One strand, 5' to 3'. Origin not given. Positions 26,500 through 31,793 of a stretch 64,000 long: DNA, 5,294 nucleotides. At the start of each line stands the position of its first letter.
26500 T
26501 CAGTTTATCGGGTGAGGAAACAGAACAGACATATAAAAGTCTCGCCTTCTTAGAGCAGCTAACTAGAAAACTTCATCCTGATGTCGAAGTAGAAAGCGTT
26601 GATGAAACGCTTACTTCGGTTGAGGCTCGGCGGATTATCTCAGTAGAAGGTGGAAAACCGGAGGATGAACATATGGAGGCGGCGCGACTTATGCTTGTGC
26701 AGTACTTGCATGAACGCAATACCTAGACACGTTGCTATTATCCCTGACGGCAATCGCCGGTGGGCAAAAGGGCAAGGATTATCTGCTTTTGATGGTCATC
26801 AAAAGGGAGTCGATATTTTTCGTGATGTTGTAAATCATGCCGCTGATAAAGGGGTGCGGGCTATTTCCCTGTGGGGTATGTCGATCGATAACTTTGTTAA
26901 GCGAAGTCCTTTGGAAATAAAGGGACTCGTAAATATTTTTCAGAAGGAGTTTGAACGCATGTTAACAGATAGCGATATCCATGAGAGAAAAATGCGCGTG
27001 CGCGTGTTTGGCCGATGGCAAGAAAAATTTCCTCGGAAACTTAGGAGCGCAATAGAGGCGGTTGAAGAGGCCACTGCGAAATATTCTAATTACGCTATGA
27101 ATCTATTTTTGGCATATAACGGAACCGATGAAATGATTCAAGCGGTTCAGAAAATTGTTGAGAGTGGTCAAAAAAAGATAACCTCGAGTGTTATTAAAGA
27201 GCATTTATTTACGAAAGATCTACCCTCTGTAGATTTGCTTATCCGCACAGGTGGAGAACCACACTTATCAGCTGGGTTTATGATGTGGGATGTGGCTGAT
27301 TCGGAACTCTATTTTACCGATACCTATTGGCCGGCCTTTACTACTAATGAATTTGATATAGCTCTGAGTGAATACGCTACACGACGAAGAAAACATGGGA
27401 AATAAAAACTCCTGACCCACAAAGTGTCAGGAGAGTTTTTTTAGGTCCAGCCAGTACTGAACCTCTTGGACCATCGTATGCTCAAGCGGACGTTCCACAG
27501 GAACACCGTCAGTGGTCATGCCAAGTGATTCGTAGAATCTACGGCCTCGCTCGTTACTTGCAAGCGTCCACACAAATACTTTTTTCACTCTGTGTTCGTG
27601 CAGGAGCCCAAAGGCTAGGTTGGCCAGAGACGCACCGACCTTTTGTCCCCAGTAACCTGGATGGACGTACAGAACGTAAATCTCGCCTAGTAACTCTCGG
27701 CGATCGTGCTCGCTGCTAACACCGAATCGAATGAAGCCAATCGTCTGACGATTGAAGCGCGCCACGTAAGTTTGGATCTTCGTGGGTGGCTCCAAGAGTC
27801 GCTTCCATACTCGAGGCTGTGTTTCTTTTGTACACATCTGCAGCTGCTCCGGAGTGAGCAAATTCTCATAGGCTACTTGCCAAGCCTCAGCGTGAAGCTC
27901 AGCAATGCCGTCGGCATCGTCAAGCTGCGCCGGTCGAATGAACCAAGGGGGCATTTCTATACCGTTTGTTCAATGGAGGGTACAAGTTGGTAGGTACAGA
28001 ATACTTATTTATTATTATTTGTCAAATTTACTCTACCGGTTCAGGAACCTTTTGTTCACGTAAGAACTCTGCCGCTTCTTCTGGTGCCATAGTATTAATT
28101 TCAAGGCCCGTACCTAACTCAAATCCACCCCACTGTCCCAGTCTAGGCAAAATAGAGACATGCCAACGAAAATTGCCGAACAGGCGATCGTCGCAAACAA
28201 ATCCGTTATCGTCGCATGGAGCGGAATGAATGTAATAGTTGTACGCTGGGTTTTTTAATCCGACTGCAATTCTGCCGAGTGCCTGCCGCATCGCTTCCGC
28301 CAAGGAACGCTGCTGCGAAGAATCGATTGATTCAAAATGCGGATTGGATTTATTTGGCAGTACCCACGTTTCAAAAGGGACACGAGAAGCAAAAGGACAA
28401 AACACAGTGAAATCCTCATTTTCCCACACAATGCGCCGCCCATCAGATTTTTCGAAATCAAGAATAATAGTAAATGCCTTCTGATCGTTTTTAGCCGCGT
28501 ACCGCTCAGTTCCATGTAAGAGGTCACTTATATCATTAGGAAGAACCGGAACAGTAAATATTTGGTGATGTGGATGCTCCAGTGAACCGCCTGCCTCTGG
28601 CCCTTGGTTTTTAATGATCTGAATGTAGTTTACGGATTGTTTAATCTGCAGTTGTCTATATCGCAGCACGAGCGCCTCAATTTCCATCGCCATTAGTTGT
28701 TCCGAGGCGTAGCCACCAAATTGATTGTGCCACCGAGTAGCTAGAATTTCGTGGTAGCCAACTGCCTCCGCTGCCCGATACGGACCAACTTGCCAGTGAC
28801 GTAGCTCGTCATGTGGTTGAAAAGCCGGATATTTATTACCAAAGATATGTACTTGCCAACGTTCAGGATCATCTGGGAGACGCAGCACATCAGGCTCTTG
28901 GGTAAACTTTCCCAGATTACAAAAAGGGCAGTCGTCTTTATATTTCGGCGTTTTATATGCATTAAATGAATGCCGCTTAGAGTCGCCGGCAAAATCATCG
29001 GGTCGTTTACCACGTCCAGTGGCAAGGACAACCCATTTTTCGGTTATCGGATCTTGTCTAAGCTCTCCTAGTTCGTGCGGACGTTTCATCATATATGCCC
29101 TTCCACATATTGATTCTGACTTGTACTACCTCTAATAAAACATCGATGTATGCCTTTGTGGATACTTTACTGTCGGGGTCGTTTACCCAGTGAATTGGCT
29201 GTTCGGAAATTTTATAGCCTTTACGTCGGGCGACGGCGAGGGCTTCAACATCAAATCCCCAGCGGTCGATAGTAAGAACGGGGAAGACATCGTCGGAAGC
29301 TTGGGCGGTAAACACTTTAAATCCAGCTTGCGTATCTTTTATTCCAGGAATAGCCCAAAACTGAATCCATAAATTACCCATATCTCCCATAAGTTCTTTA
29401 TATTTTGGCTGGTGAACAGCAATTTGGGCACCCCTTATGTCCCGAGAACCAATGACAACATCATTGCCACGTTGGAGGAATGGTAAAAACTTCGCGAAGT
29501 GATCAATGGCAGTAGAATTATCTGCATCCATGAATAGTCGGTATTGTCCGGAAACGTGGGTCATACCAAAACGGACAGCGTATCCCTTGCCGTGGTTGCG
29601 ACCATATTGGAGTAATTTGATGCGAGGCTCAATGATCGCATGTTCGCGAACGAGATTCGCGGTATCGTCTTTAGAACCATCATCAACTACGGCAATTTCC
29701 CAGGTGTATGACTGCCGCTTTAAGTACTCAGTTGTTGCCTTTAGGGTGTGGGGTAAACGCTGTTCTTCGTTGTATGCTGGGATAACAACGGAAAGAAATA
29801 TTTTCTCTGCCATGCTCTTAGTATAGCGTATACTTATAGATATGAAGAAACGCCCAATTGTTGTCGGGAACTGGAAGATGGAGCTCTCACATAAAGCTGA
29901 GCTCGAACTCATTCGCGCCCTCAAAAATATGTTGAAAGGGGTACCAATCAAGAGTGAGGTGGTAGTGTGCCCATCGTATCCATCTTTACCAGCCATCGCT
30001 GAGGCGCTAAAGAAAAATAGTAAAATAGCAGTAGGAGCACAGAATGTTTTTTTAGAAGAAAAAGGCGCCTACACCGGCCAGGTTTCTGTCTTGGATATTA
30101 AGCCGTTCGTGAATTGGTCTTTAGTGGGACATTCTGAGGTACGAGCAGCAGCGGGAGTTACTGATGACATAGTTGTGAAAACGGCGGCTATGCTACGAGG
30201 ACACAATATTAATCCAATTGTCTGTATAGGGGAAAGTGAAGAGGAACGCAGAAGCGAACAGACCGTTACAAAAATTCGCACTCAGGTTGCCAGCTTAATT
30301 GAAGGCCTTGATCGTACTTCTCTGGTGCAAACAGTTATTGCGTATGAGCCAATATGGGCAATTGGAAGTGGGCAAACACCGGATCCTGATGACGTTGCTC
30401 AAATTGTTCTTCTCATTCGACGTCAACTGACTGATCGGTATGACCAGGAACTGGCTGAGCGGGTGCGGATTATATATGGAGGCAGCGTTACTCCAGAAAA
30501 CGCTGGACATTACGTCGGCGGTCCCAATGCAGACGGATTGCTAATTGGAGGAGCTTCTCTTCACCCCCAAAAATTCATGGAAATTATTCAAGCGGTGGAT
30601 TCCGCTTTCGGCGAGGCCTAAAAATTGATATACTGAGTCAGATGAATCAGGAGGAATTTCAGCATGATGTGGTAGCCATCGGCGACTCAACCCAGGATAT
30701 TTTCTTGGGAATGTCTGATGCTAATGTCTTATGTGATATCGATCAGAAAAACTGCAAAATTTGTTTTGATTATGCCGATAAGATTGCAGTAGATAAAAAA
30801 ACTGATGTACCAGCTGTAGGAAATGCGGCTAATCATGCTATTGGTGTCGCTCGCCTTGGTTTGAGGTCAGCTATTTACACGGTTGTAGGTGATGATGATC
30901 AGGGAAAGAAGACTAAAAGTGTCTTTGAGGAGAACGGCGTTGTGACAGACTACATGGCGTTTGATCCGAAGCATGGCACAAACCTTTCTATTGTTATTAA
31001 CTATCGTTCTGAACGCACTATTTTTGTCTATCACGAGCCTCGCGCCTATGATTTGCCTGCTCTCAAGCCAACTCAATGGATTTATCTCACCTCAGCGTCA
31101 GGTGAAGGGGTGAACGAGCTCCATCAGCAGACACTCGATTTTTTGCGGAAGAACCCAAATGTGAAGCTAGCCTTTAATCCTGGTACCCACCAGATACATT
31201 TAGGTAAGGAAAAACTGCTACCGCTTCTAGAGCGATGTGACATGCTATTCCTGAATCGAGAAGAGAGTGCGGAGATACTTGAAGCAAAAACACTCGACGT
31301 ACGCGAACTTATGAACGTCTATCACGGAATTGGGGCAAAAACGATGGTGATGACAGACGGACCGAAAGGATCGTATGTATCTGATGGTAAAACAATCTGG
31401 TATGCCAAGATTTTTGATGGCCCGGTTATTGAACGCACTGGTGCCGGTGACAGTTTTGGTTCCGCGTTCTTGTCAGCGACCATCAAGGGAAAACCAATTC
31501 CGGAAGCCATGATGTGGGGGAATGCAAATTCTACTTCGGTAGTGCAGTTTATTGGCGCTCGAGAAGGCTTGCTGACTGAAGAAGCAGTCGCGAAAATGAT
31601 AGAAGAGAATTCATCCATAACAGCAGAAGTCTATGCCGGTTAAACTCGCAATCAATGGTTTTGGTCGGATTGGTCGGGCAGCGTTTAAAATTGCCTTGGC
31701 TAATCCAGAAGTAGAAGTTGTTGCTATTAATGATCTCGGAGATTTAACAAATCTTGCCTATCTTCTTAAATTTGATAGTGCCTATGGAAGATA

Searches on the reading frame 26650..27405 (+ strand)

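Call 27: search_protein_families(library=pfam, proteins=[window:26650-27405:+], max_evalue=10)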
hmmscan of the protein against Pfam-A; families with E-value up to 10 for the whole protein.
window:26650-27405:+ (251 aa): 1 family
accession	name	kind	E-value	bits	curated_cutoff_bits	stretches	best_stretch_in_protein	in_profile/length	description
PF01255.24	Prenyltransf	-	6.2e-61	206.2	27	1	31-250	1-219/219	Putative undecaprenyl diphosphate synthase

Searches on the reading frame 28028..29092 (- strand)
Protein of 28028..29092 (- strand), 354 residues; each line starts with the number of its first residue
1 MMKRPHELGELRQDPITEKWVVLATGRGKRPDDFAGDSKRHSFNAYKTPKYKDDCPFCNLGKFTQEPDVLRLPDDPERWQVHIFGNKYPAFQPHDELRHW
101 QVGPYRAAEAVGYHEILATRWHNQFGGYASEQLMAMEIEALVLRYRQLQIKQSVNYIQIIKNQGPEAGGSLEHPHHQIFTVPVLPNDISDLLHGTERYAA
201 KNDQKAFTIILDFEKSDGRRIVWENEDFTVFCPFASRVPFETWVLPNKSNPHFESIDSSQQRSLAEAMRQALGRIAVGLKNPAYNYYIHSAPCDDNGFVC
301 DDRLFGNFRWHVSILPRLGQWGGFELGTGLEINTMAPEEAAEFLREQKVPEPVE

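Call 26: search_protein_families(library=pfam, proteins=[window:28028-29092:-], max_evalue=0.0001)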
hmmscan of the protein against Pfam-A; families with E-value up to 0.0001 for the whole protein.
window:28028-29092:- (354 aa): 3 families
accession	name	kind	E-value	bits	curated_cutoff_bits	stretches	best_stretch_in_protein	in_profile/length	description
PF16268.10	DUF4921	-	9.1e-08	31.9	28.5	1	132-341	202-390/425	Domain of unknown function (DUF4921)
PF01087.27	GalP_UDP_transf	-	2.6e-06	28.4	22.1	1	11-185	14-184/184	Galactose-1-phosphate uridyl transferase, N-terminal domain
PF16285.10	DUF4931_N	-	5.7e-06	26.9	24.1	1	122-180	63-120/124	Domain of unknown function (DUF4931) N-terminal domain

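Call 39: search_protein_families(library=ncbifam, proteins=[window:28028-29092:-], max_evalue=0.00001)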
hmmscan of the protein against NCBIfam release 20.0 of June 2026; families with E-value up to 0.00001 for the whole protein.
window:28028-29092:- (354 aa): 2 families
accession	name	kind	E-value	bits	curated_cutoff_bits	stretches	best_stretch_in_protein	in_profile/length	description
NF008724.0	PRK11720.1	equivalog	5.2e-31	108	448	1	9-318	10-303/348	UDP-glucose--hexose-1-phosphate uridylyltransferase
TIGR00209.1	galT_1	equivalog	1.6e-23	83.3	102.1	1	11-294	13-287/349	galactose-1-phosphate uridylyltransferase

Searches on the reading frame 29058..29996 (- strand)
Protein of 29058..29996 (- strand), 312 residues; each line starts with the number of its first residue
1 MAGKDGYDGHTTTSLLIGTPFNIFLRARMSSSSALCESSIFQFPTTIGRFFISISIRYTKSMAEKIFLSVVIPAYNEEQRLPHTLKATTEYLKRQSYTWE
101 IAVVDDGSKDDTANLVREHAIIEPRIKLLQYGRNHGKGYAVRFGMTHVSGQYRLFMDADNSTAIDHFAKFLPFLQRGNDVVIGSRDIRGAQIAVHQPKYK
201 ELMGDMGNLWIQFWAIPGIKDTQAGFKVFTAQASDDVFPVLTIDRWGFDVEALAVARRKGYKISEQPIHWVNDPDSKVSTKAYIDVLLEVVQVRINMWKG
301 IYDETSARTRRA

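Call 26: search_protein_families(library=pfam, proteins=[window:29058-29996:-], max_evalue=0.0001)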
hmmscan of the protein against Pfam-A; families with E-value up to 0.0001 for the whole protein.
window:29058-29996:- (312 aa): 3 families
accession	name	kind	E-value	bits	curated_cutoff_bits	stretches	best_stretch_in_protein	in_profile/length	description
PF00535.33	Glycos_transf_2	-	1.2e-30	107.1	23.3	1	69-200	1-130/168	Glycosyl transferase family 2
PF10111.15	Glyco_tranf_2_2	-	8.5e-08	32.4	27.3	1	69-174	1-106/276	Glycosyltransferase like family 2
PF13641.12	Glyco_tranf_2_3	-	2.3e-05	25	27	1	68-176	3-114/230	Glycosyltransferase like family 2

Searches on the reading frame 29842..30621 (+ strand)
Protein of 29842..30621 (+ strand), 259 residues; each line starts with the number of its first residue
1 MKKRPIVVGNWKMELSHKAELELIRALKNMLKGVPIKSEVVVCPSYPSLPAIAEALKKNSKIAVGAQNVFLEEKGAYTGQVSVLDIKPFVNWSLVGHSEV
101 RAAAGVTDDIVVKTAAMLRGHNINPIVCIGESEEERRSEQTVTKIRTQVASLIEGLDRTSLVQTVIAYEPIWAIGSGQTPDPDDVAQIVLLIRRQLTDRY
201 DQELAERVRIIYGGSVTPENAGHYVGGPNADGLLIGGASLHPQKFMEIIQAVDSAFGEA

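Call 26: search_protein_families(library=pfam, proteins=[window:29842-30621:+], max_evalue=0.0001)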
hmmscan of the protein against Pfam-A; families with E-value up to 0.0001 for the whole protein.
window:29842-30621:+ (259 aa): 1 family
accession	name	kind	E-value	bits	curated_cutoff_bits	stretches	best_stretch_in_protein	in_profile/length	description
PF00121.24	TIM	-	7.8e-73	245.4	20.1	1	5-251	1-244/245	Triosephosphate isomerase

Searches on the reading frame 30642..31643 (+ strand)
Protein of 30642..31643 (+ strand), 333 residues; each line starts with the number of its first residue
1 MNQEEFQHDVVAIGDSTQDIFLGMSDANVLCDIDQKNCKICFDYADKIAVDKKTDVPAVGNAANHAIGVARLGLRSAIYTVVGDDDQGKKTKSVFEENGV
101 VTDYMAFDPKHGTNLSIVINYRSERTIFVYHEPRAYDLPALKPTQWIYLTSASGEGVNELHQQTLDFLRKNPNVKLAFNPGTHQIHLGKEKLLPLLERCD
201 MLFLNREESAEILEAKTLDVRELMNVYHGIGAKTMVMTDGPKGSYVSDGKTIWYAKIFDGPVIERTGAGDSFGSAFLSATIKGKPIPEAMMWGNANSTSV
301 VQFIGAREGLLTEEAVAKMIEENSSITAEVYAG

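Call 26: search_protein_families(library=pfam, proteins=[window:30642-31643:+], max_evalue=0.0001)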
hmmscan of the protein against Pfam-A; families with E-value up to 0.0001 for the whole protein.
window:30642-31643:+ (333 aa): 1 family
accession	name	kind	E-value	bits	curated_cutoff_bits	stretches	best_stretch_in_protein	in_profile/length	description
PF00294.29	PfkB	-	1.1e-35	123.8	25.8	1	59-310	36-299/302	pfkB family carbohydrate kinase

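Call 39: search_protein_families(library=ncbifam, proteins=[window:30642-31643:+], max_evalue=0.00001)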
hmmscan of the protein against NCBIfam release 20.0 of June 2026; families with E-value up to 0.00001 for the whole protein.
window:30642-31643:+ (333 aa): 19 families
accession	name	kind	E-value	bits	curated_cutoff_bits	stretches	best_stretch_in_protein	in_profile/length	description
TIGR04382.1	myo_inos_iolC_N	equivalog_domain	1.9e-25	89.8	300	2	195-319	185-308/309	5-dehydro-2-deoxygluconokinase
TIGR02152.1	D_ribokin_bact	equivalog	2.1e-23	83.1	299.65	1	60-317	36-297/298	ribokinase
NF007321.0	PRK09813.1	equivalog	1.4e-22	80.5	247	1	58-306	23-260/261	fructoselysine 6-kinase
NF040938.1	KDG_KDGal_kin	equivalog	1.7e-20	73.4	400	1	189-321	173-304/305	bifunctional 2-dehydro-3-deoxygluconokinase/2-dehydro-3-deoxygalactonokinase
NF053626.1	RibKinHalex1628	equivalog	7.4e-19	68.3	330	1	59-321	38-292/293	ATP-dependent ribose-1-phosphate kinase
NF006957.1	PRK09434.1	equivalog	1.4e-17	64.2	450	1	59-282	27-262/302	fructokinase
NF041332.1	KDG_KDGal_kin_Halo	equivalog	3.2e-17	63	440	1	189-324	180-314/320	bifunctional 2-dehydro-3-deoxygluconokinase/2-dehydro-3-deoxygalactonokinase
NF008353.0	PRK11142.1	equivalog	9.3e-17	61.5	341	1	53-322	33-305/307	ribokinase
NF049991.1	TagKinase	equivalog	1.2e-15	57.1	420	1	189-323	185-318/321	tagatose kinase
TIGR02198.1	rfaE_dom_I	equivalog_domain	6.2e-15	55.1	345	2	54-115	42-103/315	D-glycero-beta-D-manno-heptose-7-phosphate kinase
TIGR03168.1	1-PFK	subfamily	6.1e-14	51.6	216.4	1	205-307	183-288/305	hexose kinase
NF041164.1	NucKinThplmales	equivalog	3e-13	49.6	450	1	59-301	38-272/295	nucleoside kinase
TIGR03828.1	pfkB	equivalog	3.1e-13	49.4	292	1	205-307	183-288/305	1-phosphofructokinase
NF047869.1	myo_kin_aldol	exception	4.7e-13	48.3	600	1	60-117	40-97/586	bifunctional 5-dehydro-2-deoxygluconokinase/5-dehydro-2-deoxyphosphogluconate aldolase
NF041134.1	R1P_kin_Thcocales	equivalog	1.1e-12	48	500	1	45-321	24-283/291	ADP-dependent ribose-1-phosphate kinase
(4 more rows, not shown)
